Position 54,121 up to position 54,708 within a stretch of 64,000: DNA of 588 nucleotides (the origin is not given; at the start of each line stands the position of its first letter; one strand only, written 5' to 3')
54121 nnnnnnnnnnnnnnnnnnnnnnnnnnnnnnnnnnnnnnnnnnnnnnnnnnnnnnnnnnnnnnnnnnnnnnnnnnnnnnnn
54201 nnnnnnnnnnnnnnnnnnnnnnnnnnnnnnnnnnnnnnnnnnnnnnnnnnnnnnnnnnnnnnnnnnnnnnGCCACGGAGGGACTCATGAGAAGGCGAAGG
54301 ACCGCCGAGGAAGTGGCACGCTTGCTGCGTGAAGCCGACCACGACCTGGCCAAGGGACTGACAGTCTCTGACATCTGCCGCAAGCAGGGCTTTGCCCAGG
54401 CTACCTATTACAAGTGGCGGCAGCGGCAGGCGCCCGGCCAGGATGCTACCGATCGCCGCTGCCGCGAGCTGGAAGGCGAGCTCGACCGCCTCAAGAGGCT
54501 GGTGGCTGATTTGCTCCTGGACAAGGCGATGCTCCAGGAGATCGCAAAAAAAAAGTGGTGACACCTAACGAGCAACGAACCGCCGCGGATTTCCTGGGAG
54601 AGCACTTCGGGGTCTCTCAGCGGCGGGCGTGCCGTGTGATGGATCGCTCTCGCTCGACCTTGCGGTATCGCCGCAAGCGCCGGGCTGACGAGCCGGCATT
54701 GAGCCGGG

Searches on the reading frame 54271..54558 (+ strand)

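Call 89: search_protein_families(library=padloc, proteins=[window:54271-54558:+], max_evalue=0.0001)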
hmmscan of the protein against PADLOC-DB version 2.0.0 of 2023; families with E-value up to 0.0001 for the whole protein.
window:54271-54558:+ (96 aa): 1 family
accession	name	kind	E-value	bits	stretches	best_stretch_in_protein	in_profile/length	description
PDLC02590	DrmC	-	3.5e-12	44.6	1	26-95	18-87/88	DrmC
